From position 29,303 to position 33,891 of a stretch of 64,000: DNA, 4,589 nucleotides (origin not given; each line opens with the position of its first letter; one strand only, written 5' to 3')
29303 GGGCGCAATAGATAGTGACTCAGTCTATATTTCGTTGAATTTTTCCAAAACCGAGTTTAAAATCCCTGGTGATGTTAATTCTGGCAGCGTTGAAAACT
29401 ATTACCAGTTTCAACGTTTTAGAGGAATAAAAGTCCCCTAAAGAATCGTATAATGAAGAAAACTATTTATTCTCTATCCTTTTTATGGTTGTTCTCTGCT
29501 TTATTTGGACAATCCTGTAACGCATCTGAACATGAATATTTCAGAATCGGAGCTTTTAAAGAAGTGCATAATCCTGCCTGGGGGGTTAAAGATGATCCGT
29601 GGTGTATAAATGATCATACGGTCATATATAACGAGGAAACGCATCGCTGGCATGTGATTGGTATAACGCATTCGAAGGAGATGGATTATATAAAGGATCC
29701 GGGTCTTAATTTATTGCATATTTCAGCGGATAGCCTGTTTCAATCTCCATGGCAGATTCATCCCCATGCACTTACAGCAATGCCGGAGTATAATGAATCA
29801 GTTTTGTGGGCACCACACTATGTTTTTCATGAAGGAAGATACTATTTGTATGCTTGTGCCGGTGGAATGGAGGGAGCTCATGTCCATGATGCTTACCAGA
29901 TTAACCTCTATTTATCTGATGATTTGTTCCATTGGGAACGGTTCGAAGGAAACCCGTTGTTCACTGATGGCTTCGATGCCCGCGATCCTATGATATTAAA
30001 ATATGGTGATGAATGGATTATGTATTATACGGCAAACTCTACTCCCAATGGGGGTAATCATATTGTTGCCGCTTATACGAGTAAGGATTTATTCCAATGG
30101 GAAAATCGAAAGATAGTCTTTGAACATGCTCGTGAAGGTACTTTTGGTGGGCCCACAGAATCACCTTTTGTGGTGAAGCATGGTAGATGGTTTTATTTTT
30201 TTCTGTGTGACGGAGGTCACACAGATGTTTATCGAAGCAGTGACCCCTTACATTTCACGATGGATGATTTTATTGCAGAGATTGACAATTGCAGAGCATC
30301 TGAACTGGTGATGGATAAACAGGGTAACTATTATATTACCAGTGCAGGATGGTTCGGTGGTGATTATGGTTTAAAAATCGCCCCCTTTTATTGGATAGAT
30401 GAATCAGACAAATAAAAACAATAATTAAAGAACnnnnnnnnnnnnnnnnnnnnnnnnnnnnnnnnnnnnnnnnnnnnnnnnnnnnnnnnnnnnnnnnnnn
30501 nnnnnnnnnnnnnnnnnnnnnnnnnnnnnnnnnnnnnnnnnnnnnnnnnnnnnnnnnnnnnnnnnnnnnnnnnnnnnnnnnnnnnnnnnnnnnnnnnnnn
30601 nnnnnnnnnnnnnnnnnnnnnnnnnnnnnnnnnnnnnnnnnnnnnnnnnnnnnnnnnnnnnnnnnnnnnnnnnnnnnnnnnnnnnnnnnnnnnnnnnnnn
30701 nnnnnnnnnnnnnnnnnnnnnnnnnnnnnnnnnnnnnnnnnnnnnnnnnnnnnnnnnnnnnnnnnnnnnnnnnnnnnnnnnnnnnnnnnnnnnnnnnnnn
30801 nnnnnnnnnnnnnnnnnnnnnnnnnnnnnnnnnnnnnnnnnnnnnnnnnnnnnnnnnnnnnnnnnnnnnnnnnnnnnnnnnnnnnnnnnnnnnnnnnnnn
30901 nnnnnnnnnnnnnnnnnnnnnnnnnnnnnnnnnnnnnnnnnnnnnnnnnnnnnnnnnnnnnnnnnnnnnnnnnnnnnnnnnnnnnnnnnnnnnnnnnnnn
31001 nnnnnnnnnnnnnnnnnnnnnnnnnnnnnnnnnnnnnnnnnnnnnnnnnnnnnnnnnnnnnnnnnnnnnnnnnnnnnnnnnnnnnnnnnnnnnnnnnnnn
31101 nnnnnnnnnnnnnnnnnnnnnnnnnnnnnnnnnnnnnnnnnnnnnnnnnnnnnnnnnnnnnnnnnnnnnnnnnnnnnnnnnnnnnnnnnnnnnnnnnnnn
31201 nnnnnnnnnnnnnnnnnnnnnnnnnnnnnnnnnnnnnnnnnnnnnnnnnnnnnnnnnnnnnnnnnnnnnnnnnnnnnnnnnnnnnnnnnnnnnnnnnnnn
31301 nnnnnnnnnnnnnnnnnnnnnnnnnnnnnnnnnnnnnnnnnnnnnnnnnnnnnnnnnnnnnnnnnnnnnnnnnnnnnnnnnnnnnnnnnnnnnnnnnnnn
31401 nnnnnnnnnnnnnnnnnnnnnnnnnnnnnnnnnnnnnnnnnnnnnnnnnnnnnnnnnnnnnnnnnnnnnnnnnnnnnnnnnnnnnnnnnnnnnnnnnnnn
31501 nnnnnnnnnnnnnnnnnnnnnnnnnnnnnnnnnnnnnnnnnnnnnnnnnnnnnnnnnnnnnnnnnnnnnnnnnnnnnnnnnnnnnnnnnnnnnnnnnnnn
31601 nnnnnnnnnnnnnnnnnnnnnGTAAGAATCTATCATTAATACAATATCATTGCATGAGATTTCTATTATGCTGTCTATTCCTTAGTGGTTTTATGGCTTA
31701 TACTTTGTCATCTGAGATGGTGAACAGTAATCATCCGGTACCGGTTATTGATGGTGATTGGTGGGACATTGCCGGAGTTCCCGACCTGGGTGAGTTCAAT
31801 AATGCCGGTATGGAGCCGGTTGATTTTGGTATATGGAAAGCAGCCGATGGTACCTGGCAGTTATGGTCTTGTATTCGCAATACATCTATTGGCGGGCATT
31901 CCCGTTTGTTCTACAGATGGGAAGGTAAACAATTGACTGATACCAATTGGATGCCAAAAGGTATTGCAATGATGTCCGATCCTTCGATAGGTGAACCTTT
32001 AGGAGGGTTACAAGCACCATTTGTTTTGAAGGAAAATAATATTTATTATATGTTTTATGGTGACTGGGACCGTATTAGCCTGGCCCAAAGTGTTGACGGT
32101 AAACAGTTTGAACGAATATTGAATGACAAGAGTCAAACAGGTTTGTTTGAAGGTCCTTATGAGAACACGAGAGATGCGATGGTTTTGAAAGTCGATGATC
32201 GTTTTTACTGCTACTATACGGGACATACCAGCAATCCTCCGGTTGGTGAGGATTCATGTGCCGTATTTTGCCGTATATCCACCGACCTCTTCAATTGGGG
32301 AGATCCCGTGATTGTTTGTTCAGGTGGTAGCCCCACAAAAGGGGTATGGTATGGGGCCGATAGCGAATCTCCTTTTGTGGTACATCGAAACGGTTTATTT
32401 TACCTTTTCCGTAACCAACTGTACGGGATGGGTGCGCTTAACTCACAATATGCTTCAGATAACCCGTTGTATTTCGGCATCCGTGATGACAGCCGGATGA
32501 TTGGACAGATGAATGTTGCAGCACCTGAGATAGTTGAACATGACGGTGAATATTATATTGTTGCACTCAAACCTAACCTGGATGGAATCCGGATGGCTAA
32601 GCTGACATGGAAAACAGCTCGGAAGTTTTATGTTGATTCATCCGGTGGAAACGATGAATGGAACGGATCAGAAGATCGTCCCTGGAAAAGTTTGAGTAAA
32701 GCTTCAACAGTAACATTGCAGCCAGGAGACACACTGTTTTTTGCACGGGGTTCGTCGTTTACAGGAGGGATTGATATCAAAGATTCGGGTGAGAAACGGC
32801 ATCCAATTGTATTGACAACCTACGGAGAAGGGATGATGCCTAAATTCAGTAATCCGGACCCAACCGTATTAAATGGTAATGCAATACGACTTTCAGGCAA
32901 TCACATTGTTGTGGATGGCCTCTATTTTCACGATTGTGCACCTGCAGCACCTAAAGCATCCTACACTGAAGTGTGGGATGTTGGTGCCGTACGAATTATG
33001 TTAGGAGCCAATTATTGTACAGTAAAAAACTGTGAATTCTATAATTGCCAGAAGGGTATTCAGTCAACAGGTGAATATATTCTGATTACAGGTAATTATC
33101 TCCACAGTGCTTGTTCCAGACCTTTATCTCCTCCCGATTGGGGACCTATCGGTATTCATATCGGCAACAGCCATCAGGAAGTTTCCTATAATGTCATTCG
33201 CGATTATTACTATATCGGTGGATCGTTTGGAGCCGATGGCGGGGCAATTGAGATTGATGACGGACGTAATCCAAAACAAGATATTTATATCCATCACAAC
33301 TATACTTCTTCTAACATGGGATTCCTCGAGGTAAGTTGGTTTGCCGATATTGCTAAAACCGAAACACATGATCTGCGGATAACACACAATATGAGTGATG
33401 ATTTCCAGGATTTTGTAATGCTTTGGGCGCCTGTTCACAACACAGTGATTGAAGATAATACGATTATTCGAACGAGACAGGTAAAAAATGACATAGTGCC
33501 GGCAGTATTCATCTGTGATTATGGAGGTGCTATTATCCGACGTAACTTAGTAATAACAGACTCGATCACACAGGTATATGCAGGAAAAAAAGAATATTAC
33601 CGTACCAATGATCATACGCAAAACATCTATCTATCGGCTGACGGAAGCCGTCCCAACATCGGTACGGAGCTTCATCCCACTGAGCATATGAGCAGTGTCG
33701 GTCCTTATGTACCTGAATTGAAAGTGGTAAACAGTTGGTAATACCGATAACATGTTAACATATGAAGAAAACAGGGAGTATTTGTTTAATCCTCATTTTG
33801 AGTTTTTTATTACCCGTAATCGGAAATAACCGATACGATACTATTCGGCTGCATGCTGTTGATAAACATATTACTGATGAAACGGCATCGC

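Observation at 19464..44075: LacI-controlled PUL with three GH172 (DUF2961) paralogs plus FucI and a FucP-like permease: candidate D-arabinofuranoside (D-arabinan-type) utilisation system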

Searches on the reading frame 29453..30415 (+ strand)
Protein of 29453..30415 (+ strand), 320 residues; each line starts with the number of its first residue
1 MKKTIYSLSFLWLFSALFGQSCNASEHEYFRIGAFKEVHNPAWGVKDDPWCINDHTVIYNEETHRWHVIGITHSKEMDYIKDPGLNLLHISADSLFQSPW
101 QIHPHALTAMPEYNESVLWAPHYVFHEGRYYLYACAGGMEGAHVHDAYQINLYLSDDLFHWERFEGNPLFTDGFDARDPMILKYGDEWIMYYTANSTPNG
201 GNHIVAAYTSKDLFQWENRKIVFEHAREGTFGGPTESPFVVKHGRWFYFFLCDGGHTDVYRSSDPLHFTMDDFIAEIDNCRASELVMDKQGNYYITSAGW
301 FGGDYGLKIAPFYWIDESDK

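Call 3: search_protein_families(library=pfam, proteins=[window:29453-30415:+], max_evalue=0.01)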
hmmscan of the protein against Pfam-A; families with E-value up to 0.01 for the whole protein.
window:29453-30415:+ (320 aa): 2 families
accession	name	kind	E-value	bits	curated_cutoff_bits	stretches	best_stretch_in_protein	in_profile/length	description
PF00251.26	Glyco_hydro_32N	-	4.4e-11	43.3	22.1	1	99-232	50-183/307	Glycosyl hydrolases family 32 N-terminal domain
PF04616.20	Glyco_hydro_43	-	8e-09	35.7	32.2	1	100-257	46-204/288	Glycosyl hydrolases family 43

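Call 13: search_protein_families(library=ncbifam, proteins=[window:29453-30415:+], max_evalue=0.001)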
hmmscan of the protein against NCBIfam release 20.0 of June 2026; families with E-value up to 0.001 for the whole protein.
window:29453-30415:+ (320 aa): 4 families
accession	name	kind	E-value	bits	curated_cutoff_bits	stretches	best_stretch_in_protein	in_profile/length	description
NF049877.1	GlucurArabfur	equivalog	5.4e-11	40.8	1800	1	110-219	189-299/1400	beta-d-glucuronidase/beta-L-arabinofuranosidase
NF052550.1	BManbPhaseBMBP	equivalog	1.3e-07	31.2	450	1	113-226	21-140/296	beta-1,2-mannobiose phosphorylase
NF041092.1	beta-fruc_BfrA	equivalog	1.9e-05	23.6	900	0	176-226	136-184/433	beta-fructosidase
NF053747.1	NdoAlphArabAbnA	equivalog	0.00012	21.6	480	0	39-134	19-105/310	arabinan endo-1,5-alpha-L-arabinosidase AbnA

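Call 22: search_solved_structures(query=window:29453-30415:+, max_evalue=0.1)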
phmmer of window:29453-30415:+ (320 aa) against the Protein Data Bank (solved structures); distinct sequences matched with E-value up to 0.1: 20.
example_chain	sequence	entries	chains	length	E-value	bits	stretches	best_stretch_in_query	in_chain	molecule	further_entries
5mui_A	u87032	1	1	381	6e-07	32.3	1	111-253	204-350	Beta-galactosidase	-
5mt2_A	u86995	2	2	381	9e-07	31.7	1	111-253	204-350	Beta-galactosidase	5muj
1wl7_A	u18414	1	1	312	3.7e-05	26.4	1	110-251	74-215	arabinanase-TS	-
3cu9_A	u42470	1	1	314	0.00011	24.8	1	110-251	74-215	Intracellular arabinanase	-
6a8i_A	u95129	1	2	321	0.00028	23.5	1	43-251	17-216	endo-alpha-(1->5)-L-arabinanase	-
4kc7_A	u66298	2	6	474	0.00046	22.8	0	285-311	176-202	Glycoside hydrolase, family 43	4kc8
6a8h_A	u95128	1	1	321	0.00064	22.3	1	41-251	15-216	endo-alpha-(1->5)-L-arabinanase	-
3d5y_A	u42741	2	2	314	0.00075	22.1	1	43-251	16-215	Intracellular arabinanase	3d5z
1w2t_A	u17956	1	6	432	0.0008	22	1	154-225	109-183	BETA FRUCTOSIDASE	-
6f1g_A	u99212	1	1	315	0.00092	21.8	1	42-251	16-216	Intracellular endo-alpha-(1->5)-L-arabinanase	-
4qqs_A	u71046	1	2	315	0.0013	21.3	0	120-218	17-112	Glycoside hydrolase family 43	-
3d60_A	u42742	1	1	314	0.0016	21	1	42-251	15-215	Intracellular arabinanase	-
3d61_A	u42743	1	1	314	0.0018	20.9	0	43-251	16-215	Intracellular arabinanase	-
1uyp_A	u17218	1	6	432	0.011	18.3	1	154-226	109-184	BETA-FRUCTOSIDASE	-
4d47_A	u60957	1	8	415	0.015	17.8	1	92-135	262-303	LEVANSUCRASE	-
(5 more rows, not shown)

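Call 65: find_homologous_proteins(query=window:29453-30415:+, max_evalue=0.001)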
Query window:29453-30415:+ (320 aa): 713 proteins with E <= 0.001 among 968 candidates; the best 120 are listed.
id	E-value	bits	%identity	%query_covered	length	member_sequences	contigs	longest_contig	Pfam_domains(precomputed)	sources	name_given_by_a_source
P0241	6.3e-204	695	88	100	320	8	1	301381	PF00251.27,PF04616.21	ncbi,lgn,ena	-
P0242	2.8e-176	604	76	100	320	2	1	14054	PF00251.27,PF04616.21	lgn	-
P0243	3.1e-169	581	72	99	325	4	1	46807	PF00251.27,PF04616.21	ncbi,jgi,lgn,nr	ncbi:MAG: family 43 glycosylhydrolase [Dysgonamonadaceae bacterium]|jgi:beta-fructofuranosidase|nr:f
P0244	1.0e-160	553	74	92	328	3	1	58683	PF00251.27,PF04616.21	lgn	-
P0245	4.6e-160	551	71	96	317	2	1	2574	PF00251.27,PF04616.21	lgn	-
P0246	2.2e-156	539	70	99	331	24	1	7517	PF00251.27,PF04616.21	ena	-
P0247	1.5e-155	536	68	100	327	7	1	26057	PF00251.27,PF04616.21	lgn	-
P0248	7.3e-155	534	67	100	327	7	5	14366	PF00251.27,PF04616.21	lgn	-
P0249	1.8e-154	532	73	91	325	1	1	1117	PF00251.27,PF04616.21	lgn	-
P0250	4.0e-154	531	68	99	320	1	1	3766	PF04616.21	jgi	jgi:beta-fructofuranosidase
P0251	6.7e-154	531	66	100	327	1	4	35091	PF00251.27,PF04616.21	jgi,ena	-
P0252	2.6e-149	515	67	98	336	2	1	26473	PF00251.27,PF04616.21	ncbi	-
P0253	1.3e-148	513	66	100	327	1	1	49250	PF00251.27,PF04616.21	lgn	-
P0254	4.6e-148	511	66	97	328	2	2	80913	PF00251.27,PF04616.21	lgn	-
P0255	3.1e-147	509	66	100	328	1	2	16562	PF00251.27,PF04616.21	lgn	-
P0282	1.5e-86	309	49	93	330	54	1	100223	PF00251.27,PF04616.21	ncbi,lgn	-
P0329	3.4e-81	291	45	96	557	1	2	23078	PF00251.27,PF04616.21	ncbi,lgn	ncbi:MAG: family 43 glycosylhydrolase [Micromonosporaceae bacterium]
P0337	1.4e-80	289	45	95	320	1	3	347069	PF22847.3,PF00251.27,PF04041.20,PF04616.21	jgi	jgi:hypothetical protein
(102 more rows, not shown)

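Call 66: find_encoding_contigs(protein=P0282, flank=10000, max_places=2)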
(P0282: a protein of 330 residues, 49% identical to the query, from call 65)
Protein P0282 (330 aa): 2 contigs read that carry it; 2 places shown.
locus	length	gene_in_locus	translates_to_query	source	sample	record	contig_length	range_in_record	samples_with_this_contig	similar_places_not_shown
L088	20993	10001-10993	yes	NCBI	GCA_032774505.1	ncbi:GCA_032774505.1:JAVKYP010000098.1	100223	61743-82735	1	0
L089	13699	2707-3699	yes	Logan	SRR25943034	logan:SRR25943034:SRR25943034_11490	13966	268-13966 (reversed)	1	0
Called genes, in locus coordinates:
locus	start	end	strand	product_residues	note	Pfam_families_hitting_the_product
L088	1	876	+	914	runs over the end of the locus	PF05048:NosD (faint), PF00801:PKD, PF18911:PKD_4 (weak)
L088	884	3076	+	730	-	PF03781:FGE-sulfatase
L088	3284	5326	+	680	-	-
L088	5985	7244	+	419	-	PF00078:RVT_1, PF08388:GIIM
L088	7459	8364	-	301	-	PF00578:AhpC-TSA, PF08534:Redoxin, PF00085:Thioredoxin, PF13905:Thioredoxin_8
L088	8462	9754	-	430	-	PF00083:Sugar_tr (weak), PF07690:MFS_1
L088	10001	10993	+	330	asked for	PF00251:Glyco_hydro_32N (weak), PF04616:Glyco_hydro_43 (weak)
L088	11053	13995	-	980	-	-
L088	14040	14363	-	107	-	-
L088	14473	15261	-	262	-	PF07963:N_methyl, PF07596:SBP_bac_10 (faint)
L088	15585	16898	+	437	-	PF04545:Sigma70_r4 (faint), PF00072:Response_reg (weak), PF00196:GerE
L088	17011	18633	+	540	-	PF13174:TPR_6 (faint), PF13424:TPR_12 (faint), PF13428:TPR_14 (faint), PF00515:TPR_1 (faint), PF07719:TPR_2 (faint), PF13181:TPR_8 (faint), PF00685:Sulfotransfer_1, PF13469:Sulfotransfer_3, +2 more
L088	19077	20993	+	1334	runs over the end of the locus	PF07953:Toxin_R_bind_N (faint), PF13385:Laminin_G_3, PF13895:Ig_2, PF13385:Laminin_G_3, PF07679:I-set, PF13895:Ig_2, PF13927:Ig_3, PF13385:Laminin_G_3, +3 more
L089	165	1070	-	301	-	PF00578:AhpC-TSA, PF08534:Redoxin, PF00085:Thioredoxin, PF13905:Thioredoxin_8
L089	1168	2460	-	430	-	PF00083:Sugar_tr (weak), PF07690:MFS_1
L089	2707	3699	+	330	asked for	PF00251:Glyco_hydro_32N (weak), PF04616:Glyco_hydro_43 (weak)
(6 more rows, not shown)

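Call 67: find_encoding_contigs(protein=P0337, flank=10000, max_places=2)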
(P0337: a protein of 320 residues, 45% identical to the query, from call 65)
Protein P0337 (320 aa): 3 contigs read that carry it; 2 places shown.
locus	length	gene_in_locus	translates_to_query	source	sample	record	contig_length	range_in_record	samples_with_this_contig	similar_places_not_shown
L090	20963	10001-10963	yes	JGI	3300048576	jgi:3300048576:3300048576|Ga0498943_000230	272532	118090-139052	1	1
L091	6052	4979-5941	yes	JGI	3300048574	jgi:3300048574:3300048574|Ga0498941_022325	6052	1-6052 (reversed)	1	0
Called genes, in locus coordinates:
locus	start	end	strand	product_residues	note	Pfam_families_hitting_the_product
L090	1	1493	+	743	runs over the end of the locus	-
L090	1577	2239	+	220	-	PF07963:N_methyl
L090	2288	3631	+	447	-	PF03747:ADP_ribosyl_GH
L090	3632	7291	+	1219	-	-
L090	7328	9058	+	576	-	PF16586:DUF5060 (weak), PF00150:Cellulase (weak)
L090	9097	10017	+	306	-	PF22847:Glyco_hydro_43_rel (faint), PF00251:Glyco_hydro_32N, PF04616:Glyco_hydro_43 (weak), PF04041:Glyco_hydro_130 (faint), PF04616:Glyco_hydro_43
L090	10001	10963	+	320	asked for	PF22847:Glyco_hydro_43_rel (faint), PF00251:Glyco_hydro_32N (weak), PF04041:Glyco_hydro_130 (faint), PF04616:Glyco_hydro_43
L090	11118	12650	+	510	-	-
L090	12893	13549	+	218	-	PF07963:N_methyl (weak)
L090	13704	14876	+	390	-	-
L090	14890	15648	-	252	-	PF00733:Asn_synthase, PF06508:QueC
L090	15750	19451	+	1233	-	PF17132:Glyco_hydro_106, PF11875:DnaJ-like_C11_C (faint), PF22666:Glyco_hydro_2_N2 (faint)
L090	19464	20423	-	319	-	PF01073:3Beta_HSD (faint), PF01370:Epimerase, PF04321:RmlD_sub_bind (weak), PF16363:GDP_Man_Dehyd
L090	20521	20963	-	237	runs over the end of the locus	PF04028:DUF374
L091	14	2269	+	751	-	-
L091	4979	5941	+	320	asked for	PF22847:Glyco_hydro_43_rel (faint), PF00251:Glyco_hydro_32N (weak), PF04041:Glyco_hydro_130 (faint), PF04616:Glyco_hydro_43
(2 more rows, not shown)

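Call 68: find_encoding_contigs(protein=P0329, flank=10000, max_places=2)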
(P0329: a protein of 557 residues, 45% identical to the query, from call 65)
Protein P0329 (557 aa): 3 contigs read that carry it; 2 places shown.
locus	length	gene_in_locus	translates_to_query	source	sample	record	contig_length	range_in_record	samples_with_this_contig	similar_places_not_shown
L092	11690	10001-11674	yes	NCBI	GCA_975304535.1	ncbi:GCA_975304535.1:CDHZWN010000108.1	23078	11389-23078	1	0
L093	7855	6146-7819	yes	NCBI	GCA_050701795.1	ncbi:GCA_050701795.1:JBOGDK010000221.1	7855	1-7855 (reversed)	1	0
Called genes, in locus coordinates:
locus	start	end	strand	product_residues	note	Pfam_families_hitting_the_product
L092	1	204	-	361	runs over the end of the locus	PF02653:BPD_transp_2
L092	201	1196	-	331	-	PF02653:BPD_transp_2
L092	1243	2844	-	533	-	PF00005:ABC_tran, PF13304:AAA_21 (faint), PF00005:ABC_tran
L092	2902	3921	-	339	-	PF00532:Peripla_BP_1 (weak), PF13407:Peripla_BP_4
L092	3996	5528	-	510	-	PF00370:FGGY_N, PF02782:FGGY_C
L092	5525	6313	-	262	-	PF08220:HTH_DeoR, PF08279:HTH_11 (weak), PF00455:DeoRC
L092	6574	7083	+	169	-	PF00583:Acetyltransf_1 (weak), PF13508:Acetyltransf_7 (faint), PF13673:Acetyltransf_10 (weak)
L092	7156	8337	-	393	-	PF01261:AP_endonuc_2 (weak)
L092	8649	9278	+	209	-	PF11139:SfLAP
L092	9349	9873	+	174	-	-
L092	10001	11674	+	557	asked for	PF00251:Glyco_hydro_32N, PF04616:Glyco_hydro_43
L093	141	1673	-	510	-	PF00370:FGGY_N, PF02782:FGGY_C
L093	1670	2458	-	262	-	PF08220:HTH_DeoR, PF08279:HTH_11 (weak), PF00455:DeoRC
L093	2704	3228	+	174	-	PF00583:Acetyltransf_1 (weak), PF13508:Acetyltransf_7 (faint), PF13673:Acetyltransf_10 (weak)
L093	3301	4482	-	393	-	PF01261:AP_endonuc_2 (weak)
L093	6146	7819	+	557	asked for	PF00251:Glyco_hydro_32N, PF04616:Glyco_hydro_43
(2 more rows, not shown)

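Call 85: search_protein_families(library=pfam, proteins=[window:29453-30415:+], max_evalue=10)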
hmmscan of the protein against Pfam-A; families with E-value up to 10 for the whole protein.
window:29453-30415:+ (320 aa): 2 families
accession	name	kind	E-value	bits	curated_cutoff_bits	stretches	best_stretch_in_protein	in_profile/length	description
PF00251.26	Glyco_hydro_32N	-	4.4e-11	43.3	22.1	1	99-232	50-183/307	Glycosyl hydrolases family 32 N-terminal domain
PF04616.20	Glyco_hydro_43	-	8e-09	35.7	32.2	1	100-257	46-204/288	Glycosyl hydrolases family 43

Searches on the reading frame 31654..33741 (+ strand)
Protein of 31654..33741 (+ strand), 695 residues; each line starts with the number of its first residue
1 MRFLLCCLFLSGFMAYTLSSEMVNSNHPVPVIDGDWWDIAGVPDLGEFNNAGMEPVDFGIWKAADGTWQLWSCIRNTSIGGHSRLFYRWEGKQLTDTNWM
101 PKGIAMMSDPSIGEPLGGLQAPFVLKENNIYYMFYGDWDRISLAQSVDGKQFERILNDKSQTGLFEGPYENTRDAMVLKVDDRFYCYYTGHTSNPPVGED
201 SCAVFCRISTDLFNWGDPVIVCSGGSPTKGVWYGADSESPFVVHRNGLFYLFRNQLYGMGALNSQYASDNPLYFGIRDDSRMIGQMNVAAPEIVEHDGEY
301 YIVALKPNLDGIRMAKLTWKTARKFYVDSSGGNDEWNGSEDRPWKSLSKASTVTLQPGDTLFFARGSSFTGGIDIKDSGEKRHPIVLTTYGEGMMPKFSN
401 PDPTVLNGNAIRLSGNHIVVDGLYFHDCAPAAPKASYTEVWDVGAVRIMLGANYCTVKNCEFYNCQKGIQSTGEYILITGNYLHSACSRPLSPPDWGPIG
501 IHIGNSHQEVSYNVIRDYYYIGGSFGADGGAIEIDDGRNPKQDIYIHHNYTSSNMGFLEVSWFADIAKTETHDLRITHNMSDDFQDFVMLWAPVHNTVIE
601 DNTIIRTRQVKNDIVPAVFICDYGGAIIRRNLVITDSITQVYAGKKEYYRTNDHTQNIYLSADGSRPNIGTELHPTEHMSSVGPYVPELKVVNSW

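Call 3: search_protein_families(library=pfam, proteins=[window:31654-33741:+], max_evalue=0.01)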
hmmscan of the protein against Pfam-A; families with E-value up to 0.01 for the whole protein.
window:31654-33741:+ (695 aa): 3 families
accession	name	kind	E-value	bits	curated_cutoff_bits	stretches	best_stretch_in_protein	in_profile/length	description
PF14592.12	Chondroitinas_B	-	2e-06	27.5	24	1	354-467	13-112/426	Chondroitinase B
PF13229.12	Beta_helix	-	3e-06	27.4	25.9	1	408-555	46-138/158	Right handed beta helix region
PF04616.20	Glyco_hydro_43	-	4.3e-06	26.7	32.2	0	121-252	69-197/288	Glycosyl hydrolases family 43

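Call 13: search_protein_families(library=ncbifam, proteins=[window:31654-33741:+], max_evalue=0.001)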
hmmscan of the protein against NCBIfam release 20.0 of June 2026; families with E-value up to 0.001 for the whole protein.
window:31654-33741:+ (695 aa): 2 families
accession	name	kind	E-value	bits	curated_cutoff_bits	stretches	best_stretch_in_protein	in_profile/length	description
NF041899.1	pec_ly_PelN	equivalog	1e-05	24.6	740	1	313-374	16-76/437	pectate lyase PelN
NF047854.1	LIC10774_subfam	equivalog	3.5e-05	22.9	380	1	321-366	57-101/358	LIC10774/LIC10365 family surface protein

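Call 23: search_solved_structures(query=window:31654-33741:+, max_evalue=0.1)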
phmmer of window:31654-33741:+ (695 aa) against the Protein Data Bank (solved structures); distinct sequences matched with E-value up to 0.1: 4.
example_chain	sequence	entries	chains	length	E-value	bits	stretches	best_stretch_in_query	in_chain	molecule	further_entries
7v6m_A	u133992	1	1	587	3.9e-10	41.7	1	323-398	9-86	Fibronectin type III domain-containing protein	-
6kqs_A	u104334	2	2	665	4.8e-08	34.8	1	324-398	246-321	lacto-N-biosidase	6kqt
7o84_A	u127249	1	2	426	0.00017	23.1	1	347-428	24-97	Alginate lyase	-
7o7a_A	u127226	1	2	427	0.00017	23.1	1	347-428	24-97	Aliginate lyase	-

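Call 85: search_protein_families(library=pfam, proteins=[window:31654-33741:+], max_evalue=10)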
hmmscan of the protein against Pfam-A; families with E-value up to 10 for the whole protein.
window:31654-33741:+ (695 aa): 5 families
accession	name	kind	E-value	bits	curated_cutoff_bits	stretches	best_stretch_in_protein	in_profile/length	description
PF14592.12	Chondroitinas_B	-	2e-06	27.5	24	1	354-467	13-112/426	Chondroitinase B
PF13229.12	Beta_helix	-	3e-06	27.4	25.9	2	408-555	46-138/158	Right handed beta helix region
PF04616.20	Glyco_hydro_43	-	4.3e-06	26.7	32.2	2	121-252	69-197/288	Glycosyl hydrolases family 43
PF07602.17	DUF1565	-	0.15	11.8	20.3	1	331-366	2-36/257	Protein of unknown function (DUF1565)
PF05048.19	NosD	-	0.22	11.4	23.6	1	453-483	69-169/212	Periplasmic copper-binding protein (NosD)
